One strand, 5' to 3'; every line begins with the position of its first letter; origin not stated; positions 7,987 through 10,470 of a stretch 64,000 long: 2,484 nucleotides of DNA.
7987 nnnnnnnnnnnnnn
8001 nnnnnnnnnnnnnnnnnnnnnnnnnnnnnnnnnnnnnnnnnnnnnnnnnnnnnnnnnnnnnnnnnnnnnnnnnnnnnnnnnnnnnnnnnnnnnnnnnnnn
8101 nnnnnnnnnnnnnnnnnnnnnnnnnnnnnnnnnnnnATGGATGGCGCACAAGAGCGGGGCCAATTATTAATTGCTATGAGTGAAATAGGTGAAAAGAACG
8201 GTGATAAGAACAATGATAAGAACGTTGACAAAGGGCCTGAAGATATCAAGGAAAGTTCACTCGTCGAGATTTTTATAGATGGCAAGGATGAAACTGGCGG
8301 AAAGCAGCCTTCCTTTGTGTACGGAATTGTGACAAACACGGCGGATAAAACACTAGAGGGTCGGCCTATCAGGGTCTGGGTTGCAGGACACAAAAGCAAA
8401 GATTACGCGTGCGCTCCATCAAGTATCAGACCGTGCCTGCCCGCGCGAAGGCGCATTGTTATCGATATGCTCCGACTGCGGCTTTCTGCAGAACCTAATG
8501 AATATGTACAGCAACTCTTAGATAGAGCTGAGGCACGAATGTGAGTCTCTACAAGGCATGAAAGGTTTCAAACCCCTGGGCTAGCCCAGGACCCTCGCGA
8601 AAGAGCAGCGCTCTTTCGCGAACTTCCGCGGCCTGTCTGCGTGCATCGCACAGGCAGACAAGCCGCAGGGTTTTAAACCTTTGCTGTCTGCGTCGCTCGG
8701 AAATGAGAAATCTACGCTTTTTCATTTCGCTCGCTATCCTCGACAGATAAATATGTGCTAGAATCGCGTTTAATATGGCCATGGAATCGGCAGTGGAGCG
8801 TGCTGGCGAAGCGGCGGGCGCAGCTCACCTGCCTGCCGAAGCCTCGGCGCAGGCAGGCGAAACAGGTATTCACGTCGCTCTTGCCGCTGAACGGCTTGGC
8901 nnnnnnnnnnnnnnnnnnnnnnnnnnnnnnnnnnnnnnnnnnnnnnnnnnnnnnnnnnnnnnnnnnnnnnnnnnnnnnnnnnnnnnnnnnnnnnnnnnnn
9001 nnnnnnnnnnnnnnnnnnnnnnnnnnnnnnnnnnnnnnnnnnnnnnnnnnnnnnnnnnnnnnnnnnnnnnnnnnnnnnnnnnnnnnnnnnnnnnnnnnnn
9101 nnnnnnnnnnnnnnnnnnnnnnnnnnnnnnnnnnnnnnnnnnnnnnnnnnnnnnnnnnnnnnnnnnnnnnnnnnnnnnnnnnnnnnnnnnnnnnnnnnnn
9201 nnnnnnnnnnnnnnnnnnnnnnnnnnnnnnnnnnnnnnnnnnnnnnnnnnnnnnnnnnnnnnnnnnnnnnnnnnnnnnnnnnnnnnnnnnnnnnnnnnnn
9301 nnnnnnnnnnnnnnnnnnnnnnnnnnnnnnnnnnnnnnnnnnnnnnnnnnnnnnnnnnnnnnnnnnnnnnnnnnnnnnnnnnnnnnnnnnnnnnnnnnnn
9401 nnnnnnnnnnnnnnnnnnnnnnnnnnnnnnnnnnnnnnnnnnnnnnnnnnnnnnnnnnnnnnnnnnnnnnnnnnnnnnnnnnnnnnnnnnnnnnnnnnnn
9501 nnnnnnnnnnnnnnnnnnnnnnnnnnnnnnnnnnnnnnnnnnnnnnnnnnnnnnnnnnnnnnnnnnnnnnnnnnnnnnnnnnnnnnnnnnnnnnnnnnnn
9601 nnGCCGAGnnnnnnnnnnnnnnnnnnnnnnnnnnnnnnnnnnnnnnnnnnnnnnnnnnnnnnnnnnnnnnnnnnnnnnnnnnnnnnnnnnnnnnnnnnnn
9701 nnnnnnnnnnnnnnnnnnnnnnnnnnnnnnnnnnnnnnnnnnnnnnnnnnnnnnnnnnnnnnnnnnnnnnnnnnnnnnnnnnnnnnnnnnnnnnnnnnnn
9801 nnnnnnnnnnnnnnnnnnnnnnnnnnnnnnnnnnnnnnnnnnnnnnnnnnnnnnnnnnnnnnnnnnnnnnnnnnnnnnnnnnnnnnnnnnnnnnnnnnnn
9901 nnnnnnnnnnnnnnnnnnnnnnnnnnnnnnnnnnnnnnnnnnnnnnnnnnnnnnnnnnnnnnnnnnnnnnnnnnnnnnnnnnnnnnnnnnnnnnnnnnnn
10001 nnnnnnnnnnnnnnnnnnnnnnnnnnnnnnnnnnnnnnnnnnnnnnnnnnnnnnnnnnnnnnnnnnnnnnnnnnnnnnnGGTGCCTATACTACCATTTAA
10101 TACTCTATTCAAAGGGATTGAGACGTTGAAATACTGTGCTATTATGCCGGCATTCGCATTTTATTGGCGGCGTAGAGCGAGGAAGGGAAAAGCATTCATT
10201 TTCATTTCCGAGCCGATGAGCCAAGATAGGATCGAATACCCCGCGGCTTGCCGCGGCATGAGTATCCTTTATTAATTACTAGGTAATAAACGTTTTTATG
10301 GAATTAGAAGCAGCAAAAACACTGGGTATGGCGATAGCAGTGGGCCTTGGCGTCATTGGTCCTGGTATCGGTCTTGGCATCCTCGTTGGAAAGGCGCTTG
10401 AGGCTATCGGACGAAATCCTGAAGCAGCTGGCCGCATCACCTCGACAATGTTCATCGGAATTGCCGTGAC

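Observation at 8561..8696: Nested-palindrome structured element between the ahcY operon and atpB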

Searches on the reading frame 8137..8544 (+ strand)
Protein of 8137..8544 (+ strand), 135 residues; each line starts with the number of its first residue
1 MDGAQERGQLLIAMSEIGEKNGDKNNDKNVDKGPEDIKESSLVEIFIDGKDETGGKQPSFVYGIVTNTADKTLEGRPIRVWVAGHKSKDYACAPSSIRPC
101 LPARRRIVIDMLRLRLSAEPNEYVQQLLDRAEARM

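Call 47: search_protein_families(library=pfam, proteins=[window:8137-8544:+], max_evalue=0.01)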
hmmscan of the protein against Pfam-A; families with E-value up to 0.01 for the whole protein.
window:8137-8544:+ (135 aa): 0 families

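Call 62: find_encoding_contigs(protein=window:8137-8544:+, flank=3000, max_places=10)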
Protein window:8137-8544:+ (135 aa): 3 contigs read that carry it; 2 places shown.
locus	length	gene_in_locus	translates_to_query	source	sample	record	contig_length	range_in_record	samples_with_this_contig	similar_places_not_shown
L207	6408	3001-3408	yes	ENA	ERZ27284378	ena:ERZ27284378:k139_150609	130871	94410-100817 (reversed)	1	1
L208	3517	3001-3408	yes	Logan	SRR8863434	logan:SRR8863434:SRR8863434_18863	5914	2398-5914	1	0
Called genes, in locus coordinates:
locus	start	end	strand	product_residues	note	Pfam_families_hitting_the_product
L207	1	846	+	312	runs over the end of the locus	PF00294:PfkB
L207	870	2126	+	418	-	PF05221:AdoHcyase, PF00670:AdoHcyase_NAD, PF02826:2-Hacid_dh_C, PF07991:KARI_N (weak)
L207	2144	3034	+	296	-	PF12146:Hydrolase_4, PF00561:Abhydrolase_1 (weak), PF12697:Abhydrolase_6 (weak), PF08538:DUF1749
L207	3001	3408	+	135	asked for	-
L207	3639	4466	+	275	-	PF00119:ATP-synt_A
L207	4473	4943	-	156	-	PF01243:PNPOx_N, PF12900:Pyridox_ox_2 (weak)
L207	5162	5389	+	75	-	PF00137:ATP-synt_C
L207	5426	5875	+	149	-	PF00430:ATP-synt_B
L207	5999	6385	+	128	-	PF00213:OSCP (faint)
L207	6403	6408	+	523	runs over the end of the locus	PF02874:ATP-synt_ab_N (weak), PF00006:ATP-synt_ab, PF00306:ATP-synt_ab_C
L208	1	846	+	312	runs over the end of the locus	PF00294:PfkB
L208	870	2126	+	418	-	PF05221:AdoHcyase, PF00670:AdoHcyase_NAD, PF02826:2-Hacid_dh_C, PF07991:KARI_N (weak)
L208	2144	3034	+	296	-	PF12146:Hydrolase_4, PF00561:Abhydrolase_1 (weak), PF12697:Abhydrolase_6 (weak), PF08538:DUF1749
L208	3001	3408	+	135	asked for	-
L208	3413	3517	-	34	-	?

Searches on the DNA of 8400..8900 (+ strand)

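Call 4: search_rna_families(source=window, start=8400, end=8900, threshold=evalue, max_evalue=10, show_alignments=3)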
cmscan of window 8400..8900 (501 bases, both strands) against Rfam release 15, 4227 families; matches with E-value up to 10: 1.
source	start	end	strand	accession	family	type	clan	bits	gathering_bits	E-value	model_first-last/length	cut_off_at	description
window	8624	8670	-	RF03668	mir-1788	Gene; miRNA;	-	13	57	8.5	1-77/77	no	mir-1788 microRNA precursor family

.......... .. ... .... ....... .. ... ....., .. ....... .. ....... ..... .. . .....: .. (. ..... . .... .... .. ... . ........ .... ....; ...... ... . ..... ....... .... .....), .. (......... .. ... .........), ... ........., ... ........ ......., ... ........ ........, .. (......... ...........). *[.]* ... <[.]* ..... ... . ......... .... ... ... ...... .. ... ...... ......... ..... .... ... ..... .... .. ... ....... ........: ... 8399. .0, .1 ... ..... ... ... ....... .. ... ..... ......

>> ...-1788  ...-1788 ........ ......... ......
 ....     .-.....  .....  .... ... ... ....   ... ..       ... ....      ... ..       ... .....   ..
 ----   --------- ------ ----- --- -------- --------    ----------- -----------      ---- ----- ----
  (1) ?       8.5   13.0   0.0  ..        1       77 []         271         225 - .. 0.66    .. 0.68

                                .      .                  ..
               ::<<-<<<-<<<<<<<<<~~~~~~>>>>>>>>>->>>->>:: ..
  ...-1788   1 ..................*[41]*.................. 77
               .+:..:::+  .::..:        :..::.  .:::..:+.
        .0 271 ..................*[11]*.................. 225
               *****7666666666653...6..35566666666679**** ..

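Call 59: search_dna_similar(query=window:8545-8775:+, collection=plasmids, mode=distant, max_evalue=0.01, max_rows=10)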
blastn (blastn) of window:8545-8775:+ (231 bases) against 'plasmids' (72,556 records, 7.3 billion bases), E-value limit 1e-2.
No match.

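Call 60: search_dna_similar(query=window:8545-8775:+, collection=phages, mode=distant, max_evalue=0.01, max_rows=10)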
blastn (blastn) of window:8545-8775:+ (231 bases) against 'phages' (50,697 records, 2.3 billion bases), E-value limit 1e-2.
No match.

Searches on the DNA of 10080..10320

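Call 61: search_rna_families(source=window, start=10080, end=10320, threshold=evalue, max_evalue=10)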
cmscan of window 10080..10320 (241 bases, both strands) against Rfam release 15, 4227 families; matches with E-value up to 10: 2.
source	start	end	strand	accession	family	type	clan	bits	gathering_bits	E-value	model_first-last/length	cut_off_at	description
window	10089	10124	+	RF01366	CRISPR-DR53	Gene; CRISPR;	-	13.5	45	9.2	1-37/37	no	CRISPR RNA direct repeat element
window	10181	10212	+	RF01969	RMST_8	Gene; lncRNA;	-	13.1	80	3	112-143/143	no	Rhabdomyosarcoma 2 associated transcript conserved region 8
